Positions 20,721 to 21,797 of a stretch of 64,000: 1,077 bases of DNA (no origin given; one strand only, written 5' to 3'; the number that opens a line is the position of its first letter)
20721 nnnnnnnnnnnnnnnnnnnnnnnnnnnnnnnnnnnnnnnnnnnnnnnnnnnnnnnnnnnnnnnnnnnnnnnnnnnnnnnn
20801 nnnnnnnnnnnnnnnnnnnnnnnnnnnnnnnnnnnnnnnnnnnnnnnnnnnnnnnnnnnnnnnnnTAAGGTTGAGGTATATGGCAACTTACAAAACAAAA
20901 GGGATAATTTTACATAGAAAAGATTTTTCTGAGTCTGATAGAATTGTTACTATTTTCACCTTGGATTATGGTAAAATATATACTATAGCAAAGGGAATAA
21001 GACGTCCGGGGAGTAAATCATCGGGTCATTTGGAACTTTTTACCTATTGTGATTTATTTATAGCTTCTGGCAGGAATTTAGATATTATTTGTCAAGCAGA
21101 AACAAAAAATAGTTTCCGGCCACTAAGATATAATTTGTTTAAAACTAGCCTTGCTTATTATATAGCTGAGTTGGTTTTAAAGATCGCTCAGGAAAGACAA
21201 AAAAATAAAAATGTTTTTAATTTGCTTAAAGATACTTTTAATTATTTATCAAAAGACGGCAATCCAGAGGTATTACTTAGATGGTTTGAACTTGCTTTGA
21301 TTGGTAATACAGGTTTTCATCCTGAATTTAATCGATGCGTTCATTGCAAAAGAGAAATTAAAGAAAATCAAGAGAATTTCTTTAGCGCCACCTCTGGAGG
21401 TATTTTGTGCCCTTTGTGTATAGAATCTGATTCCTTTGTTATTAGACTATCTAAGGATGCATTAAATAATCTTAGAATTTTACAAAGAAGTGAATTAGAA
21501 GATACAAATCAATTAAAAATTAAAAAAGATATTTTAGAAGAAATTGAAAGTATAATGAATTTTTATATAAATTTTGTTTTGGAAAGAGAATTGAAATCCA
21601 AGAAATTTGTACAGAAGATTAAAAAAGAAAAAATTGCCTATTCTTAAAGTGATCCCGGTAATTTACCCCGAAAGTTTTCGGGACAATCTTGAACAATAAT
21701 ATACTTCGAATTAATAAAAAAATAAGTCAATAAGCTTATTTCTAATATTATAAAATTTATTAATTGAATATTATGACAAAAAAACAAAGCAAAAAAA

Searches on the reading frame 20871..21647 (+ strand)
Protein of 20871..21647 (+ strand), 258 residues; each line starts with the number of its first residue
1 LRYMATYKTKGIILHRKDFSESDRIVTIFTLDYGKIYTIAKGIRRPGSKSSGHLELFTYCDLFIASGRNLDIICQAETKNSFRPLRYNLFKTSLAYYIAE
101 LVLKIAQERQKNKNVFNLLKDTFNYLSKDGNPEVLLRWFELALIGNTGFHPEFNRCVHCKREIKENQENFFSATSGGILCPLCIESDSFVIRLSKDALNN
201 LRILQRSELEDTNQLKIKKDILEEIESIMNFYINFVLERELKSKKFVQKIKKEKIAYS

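Call 102: search_protein_families(library=pfam, proteins=[window:20871-21647:+], max_evalue=0.01)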
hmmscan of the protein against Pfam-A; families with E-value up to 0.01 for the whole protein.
window:20871-21647:+ (258 aa): 3 families
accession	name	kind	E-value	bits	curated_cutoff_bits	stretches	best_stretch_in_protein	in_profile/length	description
PF02565.21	RecO_C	-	1.2e-31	110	22.1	1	87-244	2-156/157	Recombination protein O C terminal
PF11967.14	RecO_N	-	5.1e-23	81.3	27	1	4-82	1-80/80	Recombination protein O N terminal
PF09127.17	Leuk-A4-hydro_C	-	0.0072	16.8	27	0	104-146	12-51/112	Leukotriene A4 hydrolase, C-terminal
